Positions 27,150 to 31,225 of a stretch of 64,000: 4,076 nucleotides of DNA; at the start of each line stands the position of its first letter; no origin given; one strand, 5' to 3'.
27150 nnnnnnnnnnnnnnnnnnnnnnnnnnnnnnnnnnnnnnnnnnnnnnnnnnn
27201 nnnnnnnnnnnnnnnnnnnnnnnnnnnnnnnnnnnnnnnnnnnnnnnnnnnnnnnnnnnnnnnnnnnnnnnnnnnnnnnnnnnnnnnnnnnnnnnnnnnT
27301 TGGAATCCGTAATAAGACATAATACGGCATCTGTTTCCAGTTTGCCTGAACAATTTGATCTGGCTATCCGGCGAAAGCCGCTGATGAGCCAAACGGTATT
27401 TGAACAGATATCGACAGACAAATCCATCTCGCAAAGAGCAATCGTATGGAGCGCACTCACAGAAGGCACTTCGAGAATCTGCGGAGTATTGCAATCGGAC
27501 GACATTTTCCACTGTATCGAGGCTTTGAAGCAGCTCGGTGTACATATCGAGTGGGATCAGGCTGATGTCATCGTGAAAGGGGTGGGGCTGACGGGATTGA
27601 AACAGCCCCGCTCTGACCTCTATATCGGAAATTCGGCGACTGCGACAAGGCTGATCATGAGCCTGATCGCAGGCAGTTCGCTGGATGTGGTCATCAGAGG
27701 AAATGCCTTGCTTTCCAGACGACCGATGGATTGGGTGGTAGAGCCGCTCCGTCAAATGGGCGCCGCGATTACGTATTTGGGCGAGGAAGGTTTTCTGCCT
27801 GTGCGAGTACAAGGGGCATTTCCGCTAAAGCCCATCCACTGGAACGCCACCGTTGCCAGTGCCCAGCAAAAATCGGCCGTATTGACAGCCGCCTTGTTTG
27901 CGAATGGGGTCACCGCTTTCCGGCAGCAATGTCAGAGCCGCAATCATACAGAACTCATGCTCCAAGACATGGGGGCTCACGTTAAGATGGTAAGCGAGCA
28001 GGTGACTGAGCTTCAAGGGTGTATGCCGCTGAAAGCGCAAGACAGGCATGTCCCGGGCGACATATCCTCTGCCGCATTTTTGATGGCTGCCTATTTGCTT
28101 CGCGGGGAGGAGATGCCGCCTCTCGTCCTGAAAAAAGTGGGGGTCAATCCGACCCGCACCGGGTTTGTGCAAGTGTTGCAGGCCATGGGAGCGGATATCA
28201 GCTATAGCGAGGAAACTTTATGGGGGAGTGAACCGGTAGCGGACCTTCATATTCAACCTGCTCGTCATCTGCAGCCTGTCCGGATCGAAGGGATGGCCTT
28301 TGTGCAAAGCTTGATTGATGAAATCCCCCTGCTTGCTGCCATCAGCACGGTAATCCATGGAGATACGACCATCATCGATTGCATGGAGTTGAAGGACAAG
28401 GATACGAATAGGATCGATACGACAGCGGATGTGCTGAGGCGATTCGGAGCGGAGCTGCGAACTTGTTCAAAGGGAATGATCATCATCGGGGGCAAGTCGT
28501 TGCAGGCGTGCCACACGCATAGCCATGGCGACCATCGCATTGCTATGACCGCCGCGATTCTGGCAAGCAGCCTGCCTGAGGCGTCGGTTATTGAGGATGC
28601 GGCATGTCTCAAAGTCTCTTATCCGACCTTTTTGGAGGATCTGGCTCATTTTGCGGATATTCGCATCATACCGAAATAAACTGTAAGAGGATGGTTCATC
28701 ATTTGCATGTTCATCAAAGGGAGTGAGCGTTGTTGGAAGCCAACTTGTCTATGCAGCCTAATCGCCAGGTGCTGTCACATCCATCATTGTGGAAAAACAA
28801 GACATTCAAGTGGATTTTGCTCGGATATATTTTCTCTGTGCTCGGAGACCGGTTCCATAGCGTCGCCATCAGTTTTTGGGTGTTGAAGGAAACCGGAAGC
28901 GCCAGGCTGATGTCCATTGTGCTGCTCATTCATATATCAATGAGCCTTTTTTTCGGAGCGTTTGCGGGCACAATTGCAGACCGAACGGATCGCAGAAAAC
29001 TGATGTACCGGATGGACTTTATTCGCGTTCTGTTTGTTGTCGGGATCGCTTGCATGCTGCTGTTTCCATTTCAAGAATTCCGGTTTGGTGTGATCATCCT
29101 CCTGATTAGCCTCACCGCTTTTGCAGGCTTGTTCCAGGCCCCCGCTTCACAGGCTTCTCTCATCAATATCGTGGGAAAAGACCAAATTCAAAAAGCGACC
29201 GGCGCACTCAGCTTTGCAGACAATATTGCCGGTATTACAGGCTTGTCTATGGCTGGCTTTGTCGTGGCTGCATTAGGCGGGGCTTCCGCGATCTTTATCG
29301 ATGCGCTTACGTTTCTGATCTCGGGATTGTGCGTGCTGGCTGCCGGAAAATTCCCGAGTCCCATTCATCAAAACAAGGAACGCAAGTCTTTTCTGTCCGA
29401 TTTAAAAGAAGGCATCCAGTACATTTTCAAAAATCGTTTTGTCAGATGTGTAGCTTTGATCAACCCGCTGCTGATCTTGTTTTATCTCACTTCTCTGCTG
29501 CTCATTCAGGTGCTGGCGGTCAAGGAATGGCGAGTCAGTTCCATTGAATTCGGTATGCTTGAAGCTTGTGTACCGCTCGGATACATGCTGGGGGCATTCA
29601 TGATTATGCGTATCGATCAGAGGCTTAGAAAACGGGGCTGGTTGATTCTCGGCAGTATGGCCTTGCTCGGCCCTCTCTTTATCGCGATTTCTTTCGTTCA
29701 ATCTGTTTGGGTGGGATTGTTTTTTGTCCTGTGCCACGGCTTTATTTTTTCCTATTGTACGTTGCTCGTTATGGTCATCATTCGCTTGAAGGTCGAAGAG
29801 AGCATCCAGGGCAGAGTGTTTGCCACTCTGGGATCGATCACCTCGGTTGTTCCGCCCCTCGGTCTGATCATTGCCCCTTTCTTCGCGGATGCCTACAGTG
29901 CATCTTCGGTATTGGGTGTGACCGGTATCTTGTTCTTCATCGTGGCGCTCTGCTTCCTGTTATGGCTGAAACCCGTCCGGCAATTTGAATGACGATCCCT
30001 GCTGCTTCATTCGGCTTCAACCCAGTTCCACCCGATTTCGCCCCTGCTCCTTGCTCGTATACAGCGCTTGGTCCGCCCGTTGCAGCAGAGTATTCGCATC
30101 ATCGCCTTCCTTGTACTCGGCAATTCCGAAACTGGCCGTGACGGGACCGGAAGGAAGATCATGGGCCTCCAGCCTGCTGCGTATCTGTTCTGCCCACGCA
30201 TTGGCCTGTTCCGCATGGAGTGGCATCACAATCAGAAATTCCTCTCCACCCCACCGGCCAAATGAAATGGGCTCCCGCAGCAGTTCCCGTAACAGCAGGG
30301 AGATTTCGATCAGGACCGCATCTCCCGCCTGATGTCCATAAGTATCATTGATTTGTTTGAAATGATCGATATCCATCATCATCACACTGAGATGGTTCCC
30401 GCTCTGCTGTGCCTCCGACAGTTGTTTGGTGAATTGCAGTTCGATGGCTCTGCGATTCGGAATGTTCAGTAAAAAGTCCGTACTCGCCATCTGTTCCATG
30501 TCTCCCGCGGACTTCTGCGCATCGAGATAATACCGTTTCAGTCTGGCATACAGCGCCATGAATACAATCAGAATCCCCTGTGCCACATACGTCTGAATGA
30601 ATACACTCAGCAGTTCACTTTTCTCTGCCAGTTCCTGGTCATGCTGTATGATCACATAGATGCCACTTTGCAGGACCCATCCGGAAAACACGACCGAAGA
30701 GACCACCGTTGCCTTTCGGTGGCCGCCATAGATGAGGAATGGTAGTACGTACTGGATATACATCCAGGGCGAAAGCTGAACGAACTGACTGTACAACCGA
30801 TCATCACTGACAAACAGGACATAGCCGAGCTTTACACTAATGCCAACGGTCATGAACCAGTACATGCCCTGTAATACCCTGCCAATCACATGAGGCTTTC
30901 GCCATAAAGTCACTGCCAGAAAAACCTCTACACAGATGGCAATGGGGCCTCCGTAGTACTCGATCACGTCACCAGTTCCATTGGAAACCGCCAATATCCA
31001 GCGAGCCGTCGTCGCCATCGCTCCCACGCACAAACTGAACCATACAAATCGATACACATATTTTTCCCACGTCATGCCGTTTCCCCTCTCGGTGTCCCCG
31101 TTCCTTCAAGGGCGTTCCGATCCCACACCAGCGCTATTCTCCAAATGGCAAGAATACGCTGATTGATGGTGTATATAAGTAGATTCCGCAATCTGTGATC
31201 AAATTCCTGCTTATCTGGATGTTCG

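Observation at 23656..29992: Compact five-gene cluster: two tandem paralogs of an uncharacterised family, an FrhB-like Fe-S flavoprotein, an EPSP-synthase-family enolpyruvyl transferase and an MFS exporter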

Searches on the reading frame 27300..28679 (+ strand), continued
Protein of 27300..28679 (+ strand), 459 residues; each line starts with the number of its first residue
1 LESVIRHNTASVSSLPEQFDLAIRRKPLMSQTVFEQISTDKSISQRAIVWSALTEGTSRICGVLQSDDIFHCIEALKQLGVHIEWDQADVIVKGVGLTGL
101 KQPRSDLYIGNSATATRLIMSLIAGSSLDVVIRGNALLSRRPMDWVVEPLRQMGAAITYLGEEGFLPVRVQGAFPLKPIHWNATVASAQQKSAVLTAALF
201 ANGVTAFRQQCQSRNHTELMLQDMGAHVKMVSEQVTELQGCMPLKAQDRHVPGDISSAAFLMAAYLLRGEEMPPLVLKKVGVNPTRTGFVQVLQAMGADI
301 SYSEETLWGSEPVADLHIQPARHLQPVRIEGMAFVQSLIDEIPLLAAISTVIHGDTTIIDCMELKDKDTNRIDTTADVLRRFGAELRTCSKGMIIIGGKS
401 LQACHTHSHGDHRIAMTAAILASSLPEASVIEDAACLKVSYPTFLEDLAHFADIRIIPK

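Call 53: search_protein_families(library=ncbifam, proteins=[L027:2246-3487:+, L027:3484-4704:+, L027:4691-5485:+, L027:5584-6324:+, L027:6329-7669:+, L027:7647-8738:+, L027:8809-10029:+, L027:10001-11386:+, L027:11446-11916:+, L027:690-2219:+], max_evalue=0.00001)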
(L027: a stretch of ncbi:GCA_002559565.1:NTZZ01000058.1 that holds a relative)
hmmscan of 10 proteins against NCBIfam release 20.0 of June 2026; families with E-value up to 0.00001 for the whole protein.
L027:2246-3487:+ (413 aa): 12 families
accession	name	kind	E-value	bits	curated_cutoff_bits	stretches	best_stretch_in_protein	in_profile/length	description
NF002563.0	PRK02186.1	subfamily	5.1e-31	107.7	625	1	79-408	74-395/890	argininosuccinate lyase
NF005543.0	PRK07206.1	subfamily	3.3e-26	91.9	302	1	64-389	59-392/416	hypothetical protein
NF053745.1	AAntcapLigBacD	equivalog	1.1e-18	67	850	1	24-322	48-359/471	alanine--anticapsin ligase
TIGR01369.1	CPSaseII_lrg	equivalog_domain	9.5e-12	43.4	1027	1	104-323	661-871/1052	carbamoyl-phosphate synthase (glutamine-hydrolyzing) large subunit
NF053643.1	Ddl_archaea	equivalog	2.6e-11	43.1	500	1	103-267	97-247/367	putative pseudomurein biosynthesis ATP-grasp protein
NF041595.1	dap_A_syn_DdaF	equivalog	3.6e-10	39.2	840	1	148-315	152-316/424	dapdiamide A synthase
TIGR03909.1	pyrrolys_PylC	equivalog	5.4e-07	28.7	248.3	1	148-335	125-300/374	3-methylornithine--L-lysine ligase PylC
TIGR01205.1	D_ala_D_alaTIGR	subfamily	1.4e-06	27.5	245.65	1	25-192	31-191/318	D-alanine--D-alanine ligase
NF004679.0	PRK06019.1-5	equivalog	1.4e-06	27.4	326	1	97-201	84-179/376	5-(carboxyamino)imidazole ribonucleotide synthase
NF009402.0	PRK12767.1-1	equivalog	1.5e-06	27.3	218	1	63-204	61-203/329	carbamoyl phosphate synthase-like protein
NF002378.0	PRK01372.1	subfamily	5e-06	25.4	243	1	89-216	77-193/305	D-alanine--D-alanine ligase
NF003671.0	PRK05294.1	equivalog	7.3e-06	23.9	599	1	104-322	658-867/1058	carbamoyl-phosphate synthase large subunit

L027:3484-4704:+ (406 aa): 11 families
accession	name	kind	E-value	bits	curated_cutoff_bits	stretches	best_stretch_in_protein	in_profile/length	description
NF008650.1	PRK11646.1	equivalog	1e-33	117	469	1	14-387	14-385/400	multidrug efflux MFS transporter MdtH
NF007472.0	PRK10054.1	equivalog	5.6e-20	71.7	582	1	14-390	11-387/395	efflux MFS transporter YdeE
NF012174.0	tet_MFS_A_B_C_D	equivalog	1.9e-14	53.3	475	1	11-385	3-381/382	Tet(A)/Tet(B)/Tet(C) family tetracycline efflux MFS transporter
TIGR00880.1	2_A_01_02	superfamily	6.6e-12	45.7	131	1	49-180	1-137/141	multidrug resistance protein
TIGR00710.1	efflux_Bcr_CflA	subfamily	1.9e-10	40.7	200.9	1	40-309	34-307/385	Bcr/CflA family efflux MFS transporter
NF041040.1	FslB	exception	1.8e-09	37.1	600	1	9-317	6-305/417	rhizoferrin export MFS transporter FslB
NF012207.0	tet_MFS_H_J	exception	3.4e-09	36.2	700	1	22-376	15-374/392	Tet(H)/Tet(J) family tetracycline efflux MFS transporter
NF012195.0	tet_MFS_H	exception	1.6e-08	34.1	840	1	20-367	13-366/392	tetracycline efflux MFS transporter Tet(H)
NF008654.0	PRK11652.1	equivalog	1.1e-07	31.1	479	1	8-220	4-218/397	multidrug efflux MFS transporter EmrD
TIGR00881.1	2A0104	subfamily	1.9e-06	27.1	407.75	1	36-184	20-171/379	phosphoglycerate transporter protein PgtP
NF012194.0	tet_MFS_J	exception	2.1e-06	26.9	870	1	16-377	9-375/398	tetracycline efflux MFS transporter Tet(J)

L027:4691-5485:+ (264 aa): 228 families (the best 25 are shown)
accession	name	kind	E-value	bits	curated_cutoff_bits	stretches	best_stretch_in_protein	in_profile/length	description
NF009466.0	PRK12826.1-2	subfamily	1.1e-65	221.6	222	1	14-263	3-246/248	3-oxoacyl-ACP reductase FabG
NF004198.0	PRK05653.1-3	equivalog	1.2e-63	214.9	296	1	12-263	5-248/248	3-oxoacyl-ACP reductase FabG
NF005559.1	PRK07231.1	subfamily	6.7e-60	202.7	215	1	12-262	2-248/249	glucose 1-dehydrogenase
NF009464.0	PRK12824.1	subfamily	1.6e-56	191.8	269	1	14-263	2-244/245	3-oxoacyl-ACP reductase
TIGR01830.1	3oxo_ACP_reduc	equivalog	8.9e-55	186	297.75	1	18-260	2-237/239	3-oxoacyl-[acyl-carrier-protein] reductase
NF005309.0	PRK06841.1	subfamily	1.7e-50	171.9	286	1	6-260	7-251/255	GolD/DthD family dehydrogenase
NF052558.1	MBtsdlDhBudC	equivalog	2.4e-50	171.5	270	1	13-261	2-241/250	meso-2,3-butanediol dehydrogenase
NF047420.2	EF_P_mod_YmfI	equivalog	3.3e-50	171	238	1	17-260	2-234/236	elongation factor P 5-aminopentanone reductase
NF009468.0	PRK12826.1-4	equivalog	1.5e-49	169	318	1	10-263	3-249/256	SDR family oxidoreductase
NF004203.0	PRK05653.2-4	subfamily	1.5e-48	165.5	313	1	11-262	3-257/260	3-oxoacyl-ACP reductase FabG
NF004791.0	PRK06138.1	equivalog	1.9e-48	165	312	1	12-262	3-250/252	SDR family oxidoreductase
NF004199.0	PRK05653.1-4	equivalog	8.6e-48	163.1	301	1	12-263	3-247/247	3-oxoacyl-ACP reductase FabG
NF004202.0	PRK05653.2-2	equivalog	8.8e-48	163.1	333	1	11-263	4-249/259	3-oxoacyl-ACP reductase FabG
TIGR01829.1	AcAcCoA_reduct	subfamily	1.4e-47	162.4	302.1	1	16-263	2-242/242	acetoacetyl-CoA reductase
NF005681.0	PRK07478.1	subfamily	5.9e-47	160.2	267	1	11-261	3-249/254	SDR family oxidoreductase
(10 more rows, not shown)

L027:5584-6324:+ (246 aa): 3 families
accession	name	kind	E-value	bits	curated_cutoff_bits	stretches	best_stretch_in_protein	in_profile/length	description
TIGR04448.1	creatininase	equivalog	2.5e-38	132.1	235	1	5-242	1-243/246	creatininase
TIGR03964.1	mycofact_creat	equivalog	7.6e-32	110.7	172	1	6-243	4-219/228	mycofactocin biosynthesis peptidyl-dipeptidase MftE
NF041098.2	diketo_inos_hlase_IolN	equivalog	1e-23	83.9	245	1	4-242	10-263/307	3-dehydro-scyllo-inosose hydrolase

L027:6329-7669:+ (446 aa): 69 families (the best 25 are shown)
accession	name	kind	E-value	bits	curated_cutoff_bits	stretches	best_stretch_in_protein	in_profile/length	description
NF005993.0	PRK08117.1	subfamily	1.8e-121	405.8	574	1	10-434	10-431/433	aspartate aminotransferase family protein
NF004426.0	PRK05769.1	equivalog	1.6e-119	399.6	552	1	19-432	27-439/441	acetyl ornithine aminotransferase family protein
NF006228.0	PRK08360.1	equivalog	4e-119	398.1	608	1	13-436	8-430/443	aspartate aminotransferase family protein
NF045634.1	LeuMetRace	equivalog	1.2e-104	350.4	800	1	15-436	10-430/432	leucine/methionine racemase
NF005376.0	PRK06918.1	equivalog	2.6e-95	319.4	676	1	25-422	33-433/451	4-aminobutyrate--2-oxoglutarate transaminase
NF049939.1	HyAminethphonNHLyPbfA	equivalog_domain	5e-95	318.5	525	1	32-432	47-441/442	(R)-1-hydroxy-2-aminoethylphosphonate ammonia-lyase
TIGR00707.1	argD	subfamily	4.1e-94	315.5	410.05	1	27-430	8-380/381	acetylornithine/succinylornithine family transaminase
TIGR00700.1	GABAtrnsam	equivalog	5.5e-93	311.8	506.65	1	28-430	15-418/420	4-aminobutyrate--2-oxoglutarate transaminase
NF005393.0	PRK06938.1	subfamily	2.9e-92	309.5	671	1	28-433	49-465/469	diaminobutyrate--2-oxoglutarate transaminase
NF002874.0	PRK03244.1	equivalog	1.7e-90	303.7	457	1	30-434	27-396/399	acetylornithine transaminase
NF005985.0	PRK08088.1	equivalog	3.6e-90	302.7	713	1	28-431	23-422/426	4-aminobutyrate--2-oxoglutarate transaminase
NF006368.0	PRK08593.1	equivalog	5.1e-90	302.2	570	1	4-441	5-441/448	aspartate aminotransferase family protein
NF004714.0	PRK06058.1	subfamily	8.5e-90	301.5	639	1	21-431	35-445/447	4-aminobutyrate--2-oxoglutarate transaminase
NF004755.0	PRK06082.1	equivalog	1.1e-87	294.5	467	1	33-434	59-453/459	aspartate aminotransferase family protein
NF004171.0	PRK05639.1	equivalog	3.8e-87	293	639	1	29-430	36-441/457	alanine/serine racemase family protein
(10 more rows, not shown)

L027:7647-8738:+ (363 aa): 2 families
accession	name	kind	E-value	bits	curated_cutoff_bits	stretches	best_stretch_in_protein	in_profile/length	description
NF041892.1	DgcN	equivalog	1.2e-55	188.8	480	1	60-344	48-326/326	N-acetyltransferase DgcN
TIGR04066.1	nat_prod_clost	hypoth_equivalog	2.3e-06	26.8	200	1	84-196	80-193/361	TIGR04066 family peptide maturation system protein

L027:8809-10029:+ (406 aa): 10 families
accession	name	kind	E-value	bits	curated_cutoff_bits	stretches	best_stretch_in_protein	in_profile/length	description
NF006807.0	PRK09325.1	subfamily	6.4e-34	117.3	269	1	90-351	4-247/283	coenzyme F420-reducing hydrogenase subunit beta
TIGR03289.1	frhB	equivalog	5.7e-27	94.5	331.5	1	91-375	2-267/275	coenzyme F420 hydrogenase subunit beta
NF040616.1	F420_dehyd_FpoF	exception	1e-24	87.2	475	1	9-310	6-276/337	F420H2 dehydrogenase subunit FpoF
NF006808.0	PRK09326.1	equivalog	2.5e-24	85.8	444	1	8-309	6-276/341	F420H2 dehydrogenase subunit F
NF042909.1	FMH_DH_FwdF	exception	1.6e-07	30.7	375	1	11-65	96-151/336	tungsten-dependent formylmethanofuran dehydrogenase subunit FwdF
TIGR02179.1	PorD_KorD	subfamily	8.3e-07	29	60.05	1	10-65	21-68/78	2-oxoacid:acceptor oxidoreductase, delta subunit, pyruvate/2-ketoisovalerate family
NF005503.0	PRK07118.1-2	equivalog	3.1e-06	26.6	252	1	10-66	163-226/292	RnfABCDGE type electron transport complex subunit B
NF004540.0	PRK05888.2-1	equivalog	3.3e-06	26.7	215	0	12-66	42-100/139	NADH-quinone oxidoreductase subunit NuoI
NF040864.1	HgcB_ferredoxin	equivalog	5e-06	26.3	99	0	10-65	10-57/93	mercury methylation ferredoxin HgcB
NF045874.1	Vhu_polyferre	exception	6.9e-06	25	600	0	14-73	226-283/381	F420-non-reducing hydrogenase associated-polyferredoxin VhuB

L027:10001-11386:+ (461 aa): 5 families
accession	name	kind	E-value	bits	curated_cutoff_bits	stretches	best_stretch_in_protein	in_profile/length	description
TIGR01356.1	aroA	equivalog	1.1e-99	334.1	287.25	1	36-450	5-412/415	3-phosphoshikimate 1-carboxyvinyltransferase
NF011381.1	PRK14806.1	equivalog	2.6e-96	323.5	902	1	35-445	317-721/733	bifunctional prephenate dehydrogenase/3-phosphoshikimate 1-carboxyvinyltransferase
NF008816.0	PRK11860.1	equivalog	1.4e-49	168.8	943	1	36-452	21-437/662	bifunctional 3-phosphoshikimate 1-carboxyvinyltransferase/cytidylate kinase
TIGR01072.1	murA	equivalog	4e-19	68.7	392.7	1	35-447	17-407/416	UDP-N-acetylglucosamine 1-carboxyvinyltransferase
NF006873.0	PRK09369.1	subfamily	4.6e-18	65.1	297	1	35-448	17-408/419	UDP-N-acetylglucosamine 1-carboxyvinyltransferase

L027:11446-11916:+ (156 aa): 3 families
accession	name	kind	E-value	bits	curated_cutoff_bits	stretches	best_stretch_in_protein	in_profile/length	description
TIGR02406.1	ectoine_EctA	equivalog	1.6e-11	44.5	120.6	1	34-124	32-123/157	diaminobutyrate acetyltransferase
TIGR01575.1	rimI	equivalog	3.1e-08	33.8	86.4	1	42-127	32-115/132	ribosomal protein S18-alanine N-acetyltransferase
NF040504.1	resist_ArsN1b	equivalog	5.4e-06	26.3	210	1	44-125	51-134/159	arsinothricin resistance N-acetyltransferase ArsN1 family B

L027:690-2219:+ (509 aa): 11 families
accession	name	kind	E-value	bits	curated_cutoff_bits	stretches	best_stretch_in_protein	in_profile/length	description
NF007287.0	PRK09755.1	equivalog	6.8e-63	213.3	1098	1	5-484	33-514/535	ABC transporter substrate-binding protein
NF011684.0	PRK15104.1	equivalog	6.4e-62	210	947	1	14-484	48-522/543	oligopeptide ABC transporter substrate-binding protein OppA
NF045467.1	Opp4A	equivalog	6.9e-25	87.3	650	1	28-336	59-376/556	oligopeptide ABC transporter substrate-binding protein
TIGR02294.1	nickel_nikA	equivalog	2.6e-24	85.7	393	1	12-497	13-497/501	nickel ABC transporter substrate-binding protein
NF011689.0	PRK15109.1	equivalog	1.1e-22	80.5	560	1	47-492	78-529/547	ABC transporter substrate-binding protein SapA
NF045468.1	Opp5A_nikA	equivalog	8.9e-22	77.2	600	1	180-306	161-287/488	nickel ABC transporter substrate-binding protein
NF043070.1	DppA_dipep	equivalog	9.1e-20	70.7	1005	1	35-466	60-499/535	dipeptide ABC transporter periplasmic-binding protein DppA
NF011942.0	PRK15413.1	equivalog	4.3e-16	58.7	594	1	17-314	40-320/512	glutathione ABC transporter substrate-binding protein GsiB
NF043077.1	MMSYN1_0169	equivalog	2.3e-10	39.6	650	0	357-453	673-768/896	oligopeptide ABC transporter substrate-binding protein OppA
TIGR04028.1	SBP_KPN_01854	hypoth_equivalog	6.9e-08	31.5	468.5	0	177-315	162-308/509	TIGR04028 family ABC transporter substrate-binding protein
NF047575.1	opine_bind_CntA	exception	3.1e-06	26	800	0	35-205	65-218/535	staphylopine-dependent metal ABC transporter substrate-binding lipoprotein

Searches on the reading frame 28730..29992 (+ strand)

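Call 3: search_protein_families(library=pfam, proteins=[window:28730-29992:+], max_evalue=0.01)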
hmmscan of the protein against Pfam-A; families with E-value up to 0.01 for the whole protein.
window:28730-29992:+ (420 aa): 2 families
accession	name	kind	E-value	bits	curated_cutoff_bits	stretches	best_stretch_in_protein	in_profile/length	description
PF07690.21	MFS_1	-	9.5e-30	104.1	33.4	2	29-257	1-217/347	Major Facilitator Superfamily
PF05977.19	MFS_3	-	7e-24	84.6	27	1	22-411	8-392/524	Transmembrane secretion effector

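Call 4: search_protein_families(library=ncbifam, proteins=[window:28730-29992:+], max_evalue=0.01)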
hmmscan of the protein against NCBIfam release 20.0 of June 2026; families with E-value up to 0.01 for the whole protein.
window:28730-29992:+ (420 aa): 10 families
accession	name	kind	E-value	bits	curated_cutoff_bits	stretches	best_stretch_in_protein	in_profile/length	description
TIGR00900.1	2A0121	subfamily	4.7e-55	187.4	319.6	1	27-388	2-362/364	H+ Antiporter protein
NF007792.0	PRK10489.1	equivalog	2.9e-34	118.8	324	1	15-419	8-405/419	enterobactin transporter EntS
NF000245.1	macrolide_MefA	exception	1.3e-24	87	675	1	21-409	7-393/405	macrolide efflux MFS transporter Mef(A)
NF052575.1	MFS_efflux_Tap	equivalog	2.6e-19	69.5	625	1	29-392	9-374/401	multidrug efflux MFS transporter Tap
NF000051.1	macrolide_MefB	exception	3.2e-17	62.6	800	1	21-402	7-385/409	macrolide efflux MFS transporter Mef(B)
NF000154.1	macrolide_MefEN2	exception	2.2e-15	56.9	800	1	21-407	4-386/401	macrolide efflux MFS transporter Mef(En2)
NF006386.0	PRK08633.1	equivalog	9.4e-14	50.1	1221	1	21-411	6-408/1147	acyl-[ACP]--phospholipid O-acyltransferase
NF000246.1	macrolide_MefC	exception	9.9e-12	44.6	870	1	24-406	8-389/407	macrolide efflux MFS transporter Mef(C)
NF005291.0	PRK06814.1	equivalog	0.00093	17.2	1349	1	19-297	6-286/1140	acyl-[ACP]--phospholipid O-acyltransferase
TIGR00880.1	2_A_01_02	superfamily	0.0051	16.9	131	1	67-201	6-133/141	multidrug resistance protein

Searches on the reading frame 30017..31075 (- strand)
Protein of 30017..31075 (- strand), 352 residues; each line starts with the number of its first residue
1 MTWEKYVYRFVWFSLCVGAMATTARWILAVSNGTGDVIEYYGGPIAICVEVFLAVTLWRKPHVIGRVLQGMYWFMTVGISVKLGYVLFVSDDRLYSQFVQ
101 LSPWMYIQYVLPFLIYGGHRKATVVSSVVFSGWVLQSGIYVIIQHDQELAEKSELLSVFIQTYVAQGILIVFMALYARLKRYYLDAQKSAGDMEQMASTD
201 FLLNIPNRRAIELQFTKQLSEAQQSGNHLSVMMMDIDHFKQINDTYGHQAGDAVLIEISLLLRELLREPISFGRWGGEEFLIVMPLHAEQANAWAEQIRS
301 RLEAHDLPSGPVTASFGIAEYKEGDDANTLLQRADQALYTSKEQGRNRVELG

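Call 16: search_protein_families(library=pfam, proteins=[window:30017-31075:-], max_evalue=0.001)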
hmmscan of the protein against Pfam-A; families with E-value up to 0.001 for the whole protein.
window:30017-31075:- (352 aa): 2 families
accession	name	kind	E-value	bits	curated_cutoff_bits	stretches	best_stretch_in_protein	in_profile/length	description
PF00990.26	GGDEF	-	2.6e-43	148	23.8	1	197-348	1-161/161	Diguanylate cyclase, GGDEF domain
PF22335.1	Cas10-Cmr2_palm2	-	0.00026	21.6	27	0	276-349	58-132/133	Cas10/Cmr2, second palm domain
